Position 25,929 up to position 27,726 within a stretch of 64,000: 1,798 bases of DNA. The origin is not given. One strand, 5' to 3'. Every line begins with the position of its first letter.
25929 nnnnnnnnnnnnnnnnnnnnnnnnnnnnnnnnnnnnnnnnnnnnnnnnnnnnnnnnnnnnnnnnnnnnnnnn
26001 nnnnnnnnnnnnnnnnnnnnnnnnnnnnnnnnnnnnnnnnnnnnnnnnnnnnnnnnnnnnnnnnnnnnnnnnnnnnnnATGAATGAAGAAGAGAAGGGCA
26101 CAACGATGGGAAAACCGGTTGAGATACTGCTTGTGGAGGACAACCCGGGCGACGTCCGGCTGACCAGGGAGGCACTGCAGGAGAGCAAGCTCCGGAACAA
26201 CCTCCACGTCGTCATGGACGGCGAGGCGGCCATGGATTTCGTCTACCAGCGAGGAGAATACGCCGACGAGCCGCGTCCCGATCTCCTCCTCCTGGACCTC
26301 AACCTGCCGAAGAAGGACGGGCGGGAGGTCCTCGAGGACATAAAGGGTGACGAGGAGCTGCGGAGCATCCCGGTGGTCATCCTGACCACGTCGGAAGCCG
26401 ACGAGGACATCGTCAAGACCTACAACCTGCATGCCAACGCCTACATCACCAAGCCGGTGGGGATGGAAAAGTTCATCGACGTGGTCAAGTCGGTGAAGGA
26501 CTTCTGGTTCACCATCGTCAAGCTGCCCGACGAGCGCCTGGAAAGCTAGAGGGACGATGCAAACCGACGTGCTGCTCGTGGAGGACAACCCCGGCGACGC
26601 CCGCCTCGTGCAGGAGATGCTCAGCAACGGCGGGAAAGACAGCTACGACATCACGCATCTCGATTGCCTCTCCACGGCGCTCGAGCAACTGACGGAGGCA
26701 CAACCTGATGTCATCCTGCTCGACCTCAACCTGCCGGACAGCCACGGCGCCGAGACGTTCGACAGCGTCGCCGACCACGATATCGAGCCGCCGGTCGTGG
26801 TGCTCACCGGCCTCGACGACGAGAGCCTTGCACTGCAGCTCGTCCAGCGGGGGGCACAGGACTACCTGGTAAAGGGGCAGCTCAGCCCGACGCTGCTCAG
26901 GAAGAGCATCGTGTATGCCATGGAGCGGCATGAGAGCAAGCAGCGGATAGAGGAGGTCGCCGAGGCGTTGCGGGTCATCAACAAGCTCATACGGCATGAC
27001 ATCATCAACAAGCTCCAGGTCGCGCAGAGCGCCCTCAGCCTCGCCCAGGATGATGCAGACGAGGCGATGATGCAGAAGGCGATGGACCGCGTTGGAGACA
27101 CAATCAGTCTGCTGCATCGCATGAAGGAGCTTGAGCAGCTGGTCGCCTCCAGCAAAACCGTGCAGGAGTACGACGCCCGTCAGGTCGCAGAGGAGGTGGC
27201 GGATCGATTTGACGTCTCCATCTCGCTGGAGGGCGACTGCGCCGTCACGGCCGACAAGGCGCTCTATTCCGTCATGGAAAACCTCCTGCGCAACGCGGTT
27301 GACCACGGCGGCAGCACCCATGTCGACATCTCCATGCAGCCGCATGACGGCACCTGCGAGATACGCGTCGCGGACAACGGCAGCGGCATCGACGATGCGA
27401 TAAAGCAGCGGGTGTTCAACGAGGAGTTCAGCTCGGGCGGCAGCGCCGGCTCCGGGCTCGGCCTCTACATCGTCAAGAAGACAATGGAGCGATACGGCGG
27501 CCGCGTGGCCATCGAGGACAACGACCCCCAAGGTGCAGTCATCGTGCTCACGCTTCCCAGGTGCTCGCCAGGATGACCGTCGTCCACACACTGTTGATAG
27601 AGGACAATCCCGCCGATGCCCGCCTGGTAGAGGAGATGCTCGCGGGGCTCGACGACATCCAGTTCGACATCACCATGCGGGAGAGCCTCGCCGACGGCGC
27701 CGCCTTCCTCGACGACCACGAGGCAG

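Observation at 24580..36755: Twelve-kb signalling supercluster with a 1552-aa kinase-less multi-PAS protein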

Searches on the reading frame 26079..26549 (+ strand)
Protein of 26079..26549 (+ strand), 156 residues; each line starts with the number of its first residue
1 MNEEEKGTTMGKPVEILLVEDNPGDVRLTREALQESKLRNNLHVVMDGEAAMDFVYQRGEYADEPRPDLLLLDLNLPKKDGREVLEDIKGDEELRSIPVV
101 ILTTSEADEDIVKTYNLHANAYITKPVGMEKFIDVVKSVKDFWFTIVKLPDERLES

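Call 4: search_protein_families(library=pfam, proteins=[window:26079-26549:+], max_evalue=0.01)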
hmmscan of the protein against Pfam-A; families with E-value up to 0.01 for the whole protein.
window:26079-26549:+ (156 aa): 1 family
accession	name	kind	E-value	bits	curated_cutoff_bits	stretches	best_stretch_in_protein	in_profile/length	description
PF00072.30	Response_reg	-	4.2e-20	72.4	30.2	1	16-136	1-110/111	Response regulator receiver domain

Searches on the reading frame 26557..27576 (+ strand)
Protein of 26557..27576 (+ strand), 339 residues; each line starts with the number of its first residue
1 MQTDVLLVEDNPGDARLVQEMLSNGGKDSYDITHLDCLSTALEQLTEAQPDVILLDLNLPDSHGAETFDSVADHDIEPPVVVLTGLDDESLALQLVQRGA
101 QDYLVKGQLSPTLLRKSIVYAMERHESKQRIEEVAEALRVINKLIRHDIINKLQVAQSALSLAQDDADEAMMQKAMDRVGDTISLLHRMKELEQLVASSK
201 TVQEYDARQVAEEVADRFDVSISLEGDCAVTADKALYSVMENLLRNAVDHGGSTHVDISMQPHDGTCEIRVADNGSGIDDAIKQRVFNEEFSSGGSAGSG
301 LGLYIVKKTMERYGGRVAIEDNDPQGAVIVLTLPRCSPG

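Call 4: search_protein_families(library=pfam, proteins=[window:26557-27576:+], max_evalue=0.01)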
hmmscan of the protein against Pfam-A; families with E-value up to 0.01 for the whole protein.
window:26557-27576:+ (339 aa): 6 families
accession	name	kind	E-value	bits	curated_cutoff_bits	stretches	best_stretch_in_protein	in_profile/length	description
PF02518.31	HATPase_c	-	8.2e-24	84.6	26.4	1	234-335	4-109/111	Histidine kinase-, DNA gyrase B-, and HSP90-like ATPase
PF00072.30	Response_reg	-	8.2e-20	71.5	30.2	1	5-108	1-101/111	Response regulator receiver domain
PF13581.12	HATPase_c_2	-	5.6e-09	36.5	27.4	1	203-332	7-126/127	Histidine kinase-like ATPase domain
PF14689.11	SPOB_a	-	2e-05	24.5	28.1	1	128-180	3-54/62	Sensor_kinase_SpoOB-type, alpha-helical domain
PF14501.12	HATPase_c_5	-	0.00034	20.9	22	1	235-324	5-93/102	GHKL domain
PF13589.12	HATPase_c_3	-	0.0051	17.3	25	0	239-281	6-48/137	Histidine kinase-, DNA gyrase B-, and HSP90-like ATPase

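Call 47: search_protein_families(library=ncbifam, proteins=[window:26557-27573:+], max_evalue=0.01)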
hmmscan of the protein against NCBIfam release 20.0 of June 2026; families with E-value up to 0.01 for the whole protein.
window:26557-27573:+ (339 aa): 158 families (the best 25 are shown)
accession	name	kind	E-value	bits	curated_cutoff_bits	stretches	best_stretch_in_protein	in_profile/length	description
NF047465.1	hybrid_HK_LvrA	exception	6.7e-19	67.4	1200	1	3-335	468-818/819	hybrid histidine kinase/response regulator LvrA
NF008312.0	PRK11100.1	equivalog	7.3e-19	67.9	356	1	167-335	299-474/477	two-component system sensor histidine kinase CreC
TIGR02916.1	PEP_his_kin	equivalog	2.1e-18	66.3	300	1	141-334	478-679/679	XrtA/PEP-CTERM system histidine kinase PrsK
TIGR02956.1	TMAO_torS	equivalog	2.8e-17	62.2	676.5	2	230-335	574-682/967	TMAO reductase system sensor histidine kinase/response regulator TorS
TIGR01386.1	cztS_silS_copS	subfamily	3.5e-17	62.5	292.55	1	208-333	325-456/457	heavy metal sensor histidine kinase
NF038297.2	hybrid_HK_HrmK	equivalog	1e-16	60.8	725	2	236-335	353-457/607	hybrid histidine kinase/response regulator HrmK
NF041832.1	near_NosP_CTERM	subfamily_domain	1.2e-16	60.8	400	1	208-336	95-226/370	NahK/ErcS family hybrid sensor histidine kinase/response regulator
NF008298.1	PRK11086.1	subfamily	1.2e-16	60.3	520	1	133-334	328-524/529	DcuS/MalK family sensor histidine kinase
NF041947.1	LuxQ_Vibrio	equivalog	1.4e-16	59.6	1200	2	212-334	563-695/843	quorum-sensing autoinducer 2 sensor kinase/phosphatase LuxQ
NF047466.1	hybrid_RR_LvrB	exception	1.7e-16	60.4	500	2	5-134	6-139/377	hybrid histidine kinase/response regulator LvrB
TIGR02966.1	phoR_proteo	equivalog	2e-16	60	334.2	1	192-328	185-328/333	phosphate regulon sensor histidine kinase PhoR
NF046044.1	PnpS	equivalog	4.4e-16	58.9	400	1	216-334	265-390/390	two-component system histidine kinase PnpS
NF011874.0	PRK15347.1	equivalog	4.7e-16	58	852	2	239-334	517-613/921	two component system sensor kinase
NF008468.0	PRK11360.1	equivalog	2.2e-15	56.1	646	1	214-335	483-608/616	two-component system sensor histidine kinase AtoS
NF041945.1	LuxN_Vibrio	equivalog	7.2e-15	54.2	1550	1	211-320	555-666/839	quorum-sensing autoinducer 1 sensor kinase/phosphatase LuxN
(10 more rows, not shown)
